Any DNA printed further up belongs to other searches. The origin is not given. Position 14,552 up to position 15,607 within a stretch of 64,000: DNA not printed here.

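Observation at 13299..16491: Candidate membrane redox/metal module downstream of the ZAS system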

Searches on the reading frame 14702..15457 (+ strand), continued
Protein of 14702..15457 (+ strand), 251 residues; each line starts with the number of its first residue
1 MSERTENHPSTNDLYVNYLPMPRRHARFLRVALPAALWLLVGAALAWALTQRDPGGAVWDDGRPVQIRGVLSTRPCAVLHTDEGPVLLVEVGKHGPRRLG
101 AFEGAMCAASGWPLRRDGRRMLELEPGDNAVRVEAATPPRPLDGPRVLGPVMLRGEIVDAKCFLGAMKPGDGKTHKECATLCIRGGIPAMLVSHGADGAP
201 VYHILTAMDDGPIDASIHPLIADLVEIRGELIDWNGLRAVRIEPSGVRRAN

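Call 54: search_solved_structures(query=A1, max_evalue=10, show_alignments=2)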
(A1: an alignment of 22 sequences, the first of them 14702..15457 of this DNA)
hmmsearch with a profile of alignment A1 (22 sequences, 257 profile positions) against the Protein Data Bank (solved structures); distinct sequences matched with E-value up to 10: 0.

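Call 56: find_homologous_proteins(query=P0345)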
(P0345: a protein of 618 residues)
Query P0345 (618 aa): 7974 proteins with E <= 0.001 among 8000 candidates; the best 120 are listed.
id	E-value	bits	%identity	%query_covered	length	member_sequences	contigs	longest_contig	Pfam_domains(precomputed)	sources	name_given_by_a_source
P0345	0.0e+0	1407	100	100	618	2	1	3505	PF01794.26,PF00355.33,PF13806.13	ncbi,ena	-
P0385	0.0e+0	1249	88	100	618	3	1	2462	PF01794.26,PF00355.33,PF13806.13,PF22543.3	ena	-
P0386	2.8e-185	636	49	100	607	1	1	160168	PF01794.26,PF00355.33,PF13806.13,PF22543.3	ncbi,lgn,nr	ncbi:MAG: Rieske 2Fe-2S domain-containing protein [Planctomycetes bacterium]|nr:Rieske 2Fe-2S domain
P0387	4.6e-184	632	51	100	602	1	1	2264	PF01794.26,PF00355.33,PF13806.13,PF22543.3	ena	-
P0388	2.0e-174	600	49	97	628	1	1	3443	PF01794.26,PF00355.33,PF13806.13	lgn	-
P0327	6.0e-174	598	48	100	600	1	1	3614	PF01794.26,PF00355.33,PF13806.13,PF22543.3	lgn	-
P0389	7.5e-173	595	48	99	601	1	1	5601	PF01794.26,PF00355.33,PF13806.13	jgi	jgi:sulfoxide reductase heme-binding subunit YedZ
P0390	1.3e-169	584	47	100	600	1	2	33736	PF01794.26,PF00355.33,PF13806.13,PF22543.3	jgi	jgi:sulfoxide reductase heme-binding subunit YedZ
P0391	2.8e-168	580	47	100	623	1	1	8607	PF01794.26,PF00355.33,PF13806.13,PF22543.3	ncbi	-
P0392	5.4e-165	569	46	100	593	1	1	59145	PF01794.26,PF00355.33,PF13806.13,PF22543.3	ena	-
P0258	6.7e-165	568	47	99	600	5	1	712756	PF01794.26,PF00355.33,PF13806.13,PF22543.3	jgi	jgi:methionine sulfoxide reductase heme-binding subunit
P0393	7.7e-164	565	47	100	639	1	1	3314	PF01794.26,PF00355.33,PF13806.13,PF22543.3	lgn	-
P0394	5.7e-162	559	44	99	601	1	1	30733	PF01794.26,PF00355.33,PF13806.13,PF22543.3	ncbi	-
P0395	9.6e-156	538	45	97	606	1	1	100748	PF01794.26,PF00355.33,PF13806.13,PF22543.3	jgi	-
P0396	5.4e-154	532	46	99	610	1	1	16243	PF01794.26,PF00355.33,PF13806.13,PF22543.3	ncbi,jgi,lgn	-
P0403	2.3e-151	524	44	99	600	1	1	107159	PF01794.26,PF00355.33,PF13806.13,PF22543.3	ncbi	-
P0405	1.1e-150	521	46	99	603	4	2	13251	PF01794.26,PF00355.33,PF13806.13,PF22543.3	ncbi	-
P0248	2.0e-149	517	44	100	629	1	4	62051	PF01794.26,PF00355.33,PF13806.13,PF22543.3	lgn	-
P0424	6.5e-148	512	45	100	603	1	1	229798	PF01794.26,PF00355.33,PF13806.13,PF22543.3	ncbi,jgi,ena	-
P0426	1.5e-147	511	44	100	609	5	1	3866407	PF01794.26,PF00355.33,PF13806.13,PF22543.3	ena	-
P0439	1.7e-146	508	44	100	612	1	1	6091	PF01794.26,PF00355.33,PF13806.13,PF22543.3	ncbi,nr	ncbi:MAG: ferric reductase-like transmembrane domain-containing protein [Thermoanaerobaculia bacteri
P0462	1.2e-144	502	44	100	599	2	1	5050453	PF01794.26,PF00355.33,PF13806.13,PF22543.3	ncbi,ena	-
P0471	2.4e-144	500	43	100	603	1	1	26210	PF01794.26,PF00355.33,PF13806.13,PF22543.3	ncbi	-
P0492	1.9e-143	498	44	99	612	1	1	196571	PF01794.26,PF00355.33,PF13806.13,PF22543.3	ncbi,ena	-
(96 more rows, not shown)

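Call 57: find_encoding_contigs(protein=P0462, flank=7000, max_places=1)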
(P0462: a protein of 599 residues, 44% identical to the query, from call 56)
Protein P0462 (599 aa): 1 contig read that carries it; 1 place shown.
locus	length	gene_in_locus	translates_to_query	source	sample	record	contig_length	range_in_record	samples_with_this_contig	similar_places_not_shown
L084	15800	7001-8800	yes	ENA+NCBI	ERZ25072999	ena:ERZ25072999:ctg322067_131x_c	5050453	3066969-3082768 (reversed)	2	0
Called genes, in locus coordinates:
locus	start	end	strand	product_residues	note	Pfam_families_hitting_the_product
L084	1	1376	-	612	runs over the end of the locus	PF02366:PMT (weak), PF13231:PMT_2, PF07719:TPR_2 (faint), PF00515:TPR_1 (faint), PF13414:TPR_11 (faint), PF13432:TPR_16, PF14559:TPR_19 (weak)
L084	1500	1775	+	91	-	PF00884:Sulfatase, PF01663:Phosphodiest (weak)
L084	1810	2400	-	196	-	-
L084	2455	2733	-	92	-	-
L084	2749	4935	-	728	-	-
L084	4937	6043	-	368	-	PF07786:HGSNAT_cat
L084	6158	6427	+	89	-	-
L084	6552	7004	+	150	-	-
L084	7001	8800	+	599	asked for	PF01794:Ferric_reduct, PF00355:Rieske, PF13806:Rieske_2, PF22543:Rieske_4 (weak)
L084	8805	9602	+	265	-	PF13444:Acetyltransf_5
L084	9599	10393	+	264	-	PF01553:Acyltransferase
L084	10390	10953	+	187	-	PF12867:DinB_2 (faint)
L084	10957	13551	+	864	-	PF00561:Abhydrolase_1, PF00975:Thioesterase (weak), PF12146:Hydrolase_4, PF12697:Abhydrolase_6, PF09335:VTT_dom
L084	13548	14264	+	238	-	PF00005:ABC_tran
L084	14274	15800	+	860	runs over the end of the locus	PF12704:MacB_PCD (weak), PF02687:FtsX, PF12704:MacB_PCD (weak), PF02687:FtsX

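Call 58: find_encoding_contigs(protein=P0426, flank=7000, max_places=1)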
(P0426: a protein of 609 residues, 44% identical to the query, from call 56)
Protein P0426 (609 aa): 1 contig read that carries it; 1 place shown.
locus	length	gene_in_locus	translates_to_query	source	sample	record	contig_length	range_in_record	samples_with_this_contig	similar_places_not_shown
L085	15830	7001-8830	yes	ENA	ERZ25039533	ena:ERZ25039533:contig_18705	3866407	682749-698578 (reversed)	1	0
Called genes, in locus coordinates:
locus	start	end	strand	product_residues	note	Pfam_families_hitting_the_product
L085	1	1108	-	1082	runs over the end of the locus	PF00037:Fer4 (weak), PF12797:Fer4_2 (weak), PF12837:Fer4_6 (weak), PF12838:Fer4_7, PF13187:Fer4_9 (weak), PF13237:Fer4_10, PF07992:Pyr_redox_2, PF13738:Pyr_redox_3, +10 more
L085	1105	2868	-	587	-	PF02085:Cytochrom_CIII (faint), PF09699:Paired_CXXCH_1 (faint), PF14522:Cytochrome_C7 (faint), PF14537:Cytochrom_c3_2 (faint)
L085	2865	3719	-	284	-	PF14358:DUF4405 (faint)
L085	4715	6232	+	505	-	-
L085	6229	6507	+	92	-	-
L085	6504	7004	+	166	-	-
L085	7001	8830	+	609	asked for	PF01794:Ferric_reduct, PF00355:Rieske, PF13806:Rieske_2, PF22543:Rieske_4 (weak)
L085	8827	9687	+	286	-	PF01553:Acyltransferase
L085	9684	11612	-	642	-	PF08309:LVIVD (faint), PF09826:Beta_propel (faint)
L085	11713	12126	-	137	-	PF08937:ThsB_TIR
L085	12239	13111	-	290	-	PF04072:LCM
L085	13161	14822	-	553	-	PF18158:AidB_N, PF02770:Acyl-CoA_dh_M, PF00441:Acyl-CoA_dh_1, PF22924:ACOX_C_alpha1, PF08028:Acyl-CoA_dh_2, PF22217:ACDH-11_C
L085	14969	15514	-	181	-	PF04191:PEMT, PF04140:ICMT (weak)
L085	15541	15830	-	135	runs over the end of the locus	-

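Call 59: find_encoding_contigs(protein=P0258, flank=7000, max_places=1)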
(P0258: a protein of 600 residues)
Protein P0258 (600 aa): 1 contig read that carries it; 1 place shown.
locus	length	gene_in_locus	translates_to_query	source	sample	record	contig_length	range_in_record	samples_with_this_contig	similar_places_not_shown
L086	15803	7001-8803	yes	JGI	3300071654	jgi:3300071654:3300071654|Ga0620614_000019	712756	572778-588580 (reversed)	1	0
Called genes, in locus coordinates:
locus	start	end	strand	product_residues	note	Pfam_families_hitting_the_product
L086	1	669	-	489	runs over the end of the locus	-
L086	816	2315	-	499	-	-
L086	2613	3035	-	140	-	-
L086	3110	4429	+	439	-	PF01207:Dus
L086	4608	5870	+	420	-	-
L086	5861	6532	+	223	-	PF13489:Methyltransf_23, PF08241:Methyltransf_11, PF08242:Methyltransf_12 (weak), PF13649:Methyltransf_25 (weak)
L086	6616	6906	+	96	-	-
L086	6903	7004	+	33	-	-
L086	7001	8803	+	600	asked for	PF01794:Ferric_reduct, PF00355:Rieske, PF13806:Rieske_2, PF22543:Rieske_4 (weak)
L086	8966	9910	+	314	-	PF00165:HTH_AraC (faint), PF12833:HTH_18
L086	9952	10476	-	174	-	PF01741:MscL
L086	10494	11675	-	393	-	PF04055:Radical_SAM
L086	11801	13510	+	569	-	PF00686:CBM_20, PF00756:Esterase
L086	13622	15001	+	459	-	PF00581:Rhodanese, PF00782:DSPc (weak), PF04273:BLH_phosphatase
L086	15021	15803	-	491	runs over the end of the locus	PF02550:AcetylCoA_hydro, PF13336:AcetylCoA_hyd_C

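Call 61: find_related_loci(query=A3, collection=metagenome_contigs, flank=8000)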
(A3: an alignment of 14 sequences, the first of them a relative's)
Query A3 (599 aa) in metagenome_contigs; peptide patterns used: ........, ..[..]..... (x = any residue, [..] = any of these).
600 stretches matched a pattern (row limit reached: there are more); 582 encode a relative of the query (tblastn E <= 1e-3); the best 80 are kept; 80 distinct loci.
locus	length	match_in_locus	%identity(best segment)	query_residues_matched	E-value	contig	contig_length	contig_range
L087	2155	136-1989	52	1-598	0e+0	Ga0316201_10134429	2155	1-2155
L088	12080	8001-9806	52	1-599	0e+0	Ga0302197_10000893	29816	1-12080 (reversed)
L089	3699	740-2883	53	1-598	0e+0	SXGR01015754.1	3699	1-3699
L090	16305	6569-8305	51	1-578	0e+0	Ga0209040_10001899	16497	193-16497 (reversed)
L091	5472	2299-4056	41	1-584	2e-165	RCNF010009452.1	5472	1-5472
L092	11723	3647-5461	42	1-598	2e-161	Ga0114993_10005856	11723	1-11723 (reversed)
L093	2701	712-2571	42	1-562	6e-170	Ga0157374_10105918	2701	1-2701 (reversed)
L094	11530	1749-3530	43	1-582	1e-159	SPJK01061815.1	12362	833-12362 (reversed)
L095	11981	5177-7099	41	1-578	7e-154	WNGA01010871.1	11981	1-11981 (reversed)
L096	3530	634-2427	41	1-584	1e-157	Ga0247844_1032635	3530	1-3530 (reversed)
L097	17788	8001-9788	45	1-599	2e-149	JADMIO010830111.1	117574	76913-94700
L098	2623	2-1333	57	158-599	8e-159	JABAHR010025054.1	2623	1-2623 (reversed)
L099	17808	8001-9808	70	1-599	0e+0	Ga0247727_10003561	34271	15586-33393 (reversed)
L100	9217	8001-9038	68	1-348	1e-146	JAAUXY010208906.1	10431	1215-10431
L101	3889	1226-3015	65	3-599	2e-171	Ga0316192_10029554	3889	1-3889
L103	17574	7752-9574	66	1-599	1e-143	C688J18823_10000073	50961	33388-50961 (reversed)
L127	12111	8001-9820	64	1-598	2e-165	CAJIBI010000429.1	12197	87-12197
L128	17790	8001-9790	63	1-597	2e-165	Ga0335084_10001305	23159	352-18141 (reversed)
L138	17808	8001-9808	64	1-598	6e-170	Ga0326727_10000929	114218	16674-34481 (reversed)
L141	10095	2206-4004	64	1-595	1e-169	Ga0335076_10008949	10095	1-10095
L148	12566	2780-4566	65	1-591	5e-170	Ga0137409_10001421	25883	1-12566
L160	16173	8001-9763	61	1-588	1e-134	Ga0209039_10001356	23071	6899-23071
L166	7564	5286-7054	61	1-588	6e-161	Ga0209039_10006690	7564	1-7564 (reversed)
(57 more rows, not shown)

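Call 70: search_protein_families(library=ncbifam, proteins=[L001:8948-9517:+, L001:9505-10284:+, L001:10281-11408:+, L084:8805-9602:+, L084:9599-10393:+, L084:10957-13551:+, L084:6552-7004:+, L085:4715-6232:+], max_evalue=0.01)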
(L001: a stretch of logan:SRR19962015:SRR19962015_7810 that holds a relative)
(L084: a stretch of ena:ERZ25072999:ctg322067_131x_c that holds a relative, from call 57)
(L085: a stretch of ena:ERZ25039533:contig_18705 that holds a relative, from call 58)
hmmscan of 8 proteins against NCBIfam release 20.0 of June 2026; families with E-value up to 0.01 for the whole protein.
L001:8948-9517:+ (189 aa): 0 families

L001:9505-10284:+ (259 aa): 0 families

L001:10281-11408:+ (375 aa): 4 families
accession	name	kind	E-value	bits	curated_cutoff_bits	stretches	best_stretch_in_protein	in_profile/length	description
NF002563.0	PRK02186.1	subfamily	0.00054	18.3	625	1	130-201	142-214/890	argininosuccinate lyase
TIGR02068.2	cya_phycin_syn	equivalog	0.00062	17.9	850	1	130-217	248-332/862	cyanophycin synthetase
NF009402.0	PRK12767.1-1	equivalog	0.00079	18.3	218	1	127-171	145-192/329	carbamoyl phosphate synthase-like protein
NF010623.0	PRK14016.1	subfamily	0.00081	17.6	877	0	130-216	249-332/871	cyanophycin synthetase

L084:8805-9602:+ (265 aa): 6 families
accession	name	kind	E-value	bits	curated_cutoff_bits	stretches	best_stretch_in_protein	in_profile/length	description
NF052554.1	OrAlActfOlsBRHOCB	equivalog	1.1e-42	146.6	350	1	23-262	4-252/256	L-ornithine N(alpha)-acyltransferase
NF052555.1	OrAlActfOlsBBRUA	equivalog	4.7e-40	137.8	320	1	25-258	21-265/278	l-ornithine N(alpha)-acyltransferase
NF052615.1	orn_lipid_OlsF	equivalog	1.3e-22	80.1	620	1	41-181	324-463/570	bifunctional ornithine lipid synthase OlsF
TIGR03694.1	exosort_acyl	subfamily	3.6e-08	33.1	111.95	1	27-103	8-84/241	PEP-CTERM/exosortase system-associated acyltransferase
NF053696.1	GlyAclTfGlsBBct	equivalog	5.3e-06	25.8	300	1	41-164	46-180/303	glycine N(alpha)-acyltransferase GlsB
TIGR04045.1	MSMEG_0567_GNAT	equivalog_domain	0.0079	15.8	68.45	0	26-97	1-69/153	MSMEG_0567/Sll0786 family nitrogen starvation N-acetyltransferase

L084:9599-10393:+ (264 aa): 7 families
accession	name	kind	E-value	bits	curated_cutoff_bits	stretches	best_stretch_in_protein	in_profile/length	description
NF052553.1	LyOrLpactfOlsABRUA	equivalog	3.9e-38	131.1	300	1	10-248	4-252/263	lyso-ornithine lipid O-acyltransferase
NF052552.1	LyOrLpactfOlsARHOCB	equivalog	3.5e-37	127.9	300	1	4-247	17-264/271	lyso-ornithine lipid O-acyltransferase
TIGR00530.1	AGP_acyltrn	subfamily_domain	1.7e-20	73.1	102.95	1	69-179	12-124/130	1-acylglycerol-3-phosphate O-acyltransferase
NF006386.0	PRK08633.1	equivalog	1e-08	33.4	1221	1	20-172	393-539/1147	acyl-[ACP]--phospholipid O-acyltransferase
NF011593.0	PRK15018.1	equivalog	4.1e-05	23.4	501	1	76-179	68-174/245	1-acylglycerol-3-phosphate O-acyltransferase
NF058536.1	LPAAT_acyl_YihG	equivalog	8e-05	22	260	1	9-130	6-144/290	1-acylglycerol-3-phosphate O-acyltransferase, YihG family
NF010621.0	PRK14014.1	domain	0.00053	19.2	186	1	12-130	14-149/301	acetyltransferase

L084:10957-13551:+ (864 aa): 46 families (the best 25 are shown)
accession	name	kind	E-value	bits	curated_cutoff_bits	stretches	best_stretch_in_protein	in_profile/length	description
NF011457.0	PRK14875.1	equivalog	9.6e-28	97.2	307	1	66-174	126-234/372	acetoin dehydrogenase dihydrolipoyllysine-residue acetyltransferase subunit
NF051488.1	bifunc_PcaDC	exception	2.7e-23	82.7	390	2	73-171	12-111/375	bifunctional 3-oxoadipate enol-lactonase/4-carboxymuconolactone decarboxylase PcaDC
NF050089.1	i_nPHAscl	equivalog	4.3e-21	75.2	300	1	70-176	16-122/288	intracellular short-chain-length polyhydroxyalkanoate depolymerase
TIGR02427.1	protocat_pcaD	equivalog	4.8e-20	72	255.85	2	91-171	32-112/251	3-oxoadipate enol-lactonase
TIGR01738.1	bioH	equivalog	1.8e-17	63.8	206.95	2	71-172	3-99/245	pimeloyl-ACP methyl ester esterase BioH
NF002938.0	PRK03592.1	equivalog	1.8e-17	63.6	241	1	72-172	30-130/298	haloalkane dehalogenase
TIGR03056.1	bchO_mg_che_rel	equivalog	1e-16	60.8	172.55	1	53-166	9-123/278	alpha/beta fold hydrolase BchO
NF045632.1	hydroxlase_HsaD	equivalog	2.6e-16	59.4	400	1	68-174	30-140/290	4,5:9,10-diseco-3-hydroxy-5,9,17-trioxoandrosta-1(10),2-diene-4-oate hydrolase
TIGR03695.1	menH_SHCHC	equivalog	1.2e-15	57.7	208.55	1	73-171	3-104/252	2-succinyl-6-hydroxy-2,4-cyclohexadiene-1-carboxylate synthase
TIGR03611.1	RutD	equivalog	1.6e-15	57.2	238.5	1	69-171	10-113/258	pyrimidine utilization protein D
NF058580.1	lipase_V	equivalog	6.7e-14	52.1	300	1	71-282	24-225/230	EstV family lipase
NF052604.1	UndecprPTUtpABac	equivalog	1.4e-13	51.3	250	1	350-487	32-169/198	undecaprenyl phosphate transporter UptA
NF051487.1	bifunc_PcaCD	exception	3.2e-11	43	430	1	67-170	167-270/413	bifunctional 4-carboxymuconolactone decarboxylase/3-oxoadipate enol-lactonase PcaCD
NF052610.1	macro_16_ester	equivalog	2.3e-10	40.3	420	2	116-171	72-127/281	alpha/beta fold macrolide esterase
NF002043.0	PRK00870.1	subfamily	7.1e-10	38.8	265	1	70-166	44-143/302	haloalkane dehalogenase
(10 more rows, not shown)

L084:6552-7004:+ (150 aa): 0 families

L085:4715-6232:+ (505 aa): 0 families

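Call 78: list_cluster_members(proteins=[P0462, P0424, P0403, P0492, P0394, P0391, P0396, P0405, P0345, P0471])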
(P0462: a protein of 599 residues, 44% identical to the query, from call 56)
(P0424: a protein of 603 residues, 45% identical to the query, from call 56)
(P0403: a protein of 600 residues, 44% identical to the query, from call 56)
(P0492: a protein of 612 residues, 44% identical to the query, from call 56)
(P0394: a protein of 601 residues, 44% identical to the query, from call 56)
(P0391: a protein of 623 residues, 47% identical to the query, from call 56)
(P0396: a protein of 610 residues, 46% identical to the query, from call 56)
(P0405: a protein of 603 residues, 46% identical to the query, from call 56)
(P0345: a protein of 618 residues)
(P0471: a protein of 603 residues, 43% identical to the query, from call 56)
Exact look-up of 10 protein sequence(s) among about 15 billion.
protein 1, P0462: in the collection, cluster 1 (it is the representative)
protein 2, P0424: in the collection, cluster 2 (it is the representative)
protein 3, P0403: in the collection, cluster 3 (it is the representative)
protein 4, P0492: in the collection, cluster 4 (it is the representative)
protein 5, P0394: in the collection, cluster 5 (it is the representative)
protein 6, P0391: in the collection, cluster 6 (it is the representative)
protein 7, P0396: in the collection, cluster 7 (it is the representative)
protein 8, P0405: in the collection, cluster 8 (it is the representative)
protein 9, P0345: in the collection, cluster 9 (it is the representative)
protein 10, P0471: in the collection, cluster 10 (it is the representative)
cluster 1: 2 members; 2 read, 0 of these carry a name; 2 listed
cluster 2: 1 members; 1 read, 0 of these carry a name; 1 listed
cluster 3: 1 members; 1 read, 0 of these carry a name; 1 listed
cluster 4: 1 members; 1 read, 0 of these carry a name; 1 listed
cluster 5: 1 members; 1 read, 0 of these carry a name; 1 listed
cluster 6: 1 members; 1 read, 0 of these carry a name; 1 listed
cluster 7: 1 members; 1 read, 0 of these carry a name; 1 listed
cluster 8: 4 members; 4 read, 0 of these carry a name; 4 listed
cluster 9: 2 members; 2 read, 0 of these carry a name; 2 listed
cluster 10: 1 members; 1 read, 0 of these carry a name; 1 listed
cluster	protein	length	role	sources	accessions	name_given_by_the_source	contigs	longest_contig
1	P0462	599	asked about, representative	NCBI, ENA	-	-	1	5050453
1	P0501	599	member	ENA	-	-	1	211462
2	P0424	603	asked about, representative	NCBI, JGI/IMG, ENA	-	-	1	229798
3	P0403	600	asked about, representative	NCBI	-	-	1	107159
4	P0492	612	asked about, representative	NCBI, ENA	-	-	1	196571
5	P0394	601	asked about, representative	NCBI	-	-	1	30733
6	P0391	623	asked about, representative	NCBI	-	-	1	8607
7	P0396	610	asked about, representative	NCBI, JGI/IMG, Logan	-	-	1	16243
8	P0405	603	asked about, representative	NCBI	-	-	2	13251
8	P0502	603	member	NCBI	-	-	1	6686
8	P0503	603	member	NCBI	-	-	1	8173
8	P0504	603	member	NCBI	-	-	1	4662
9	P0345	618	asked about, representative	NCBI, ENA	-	-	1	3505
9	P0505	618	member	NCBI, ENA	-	-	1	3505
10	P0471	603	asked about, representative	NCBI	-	-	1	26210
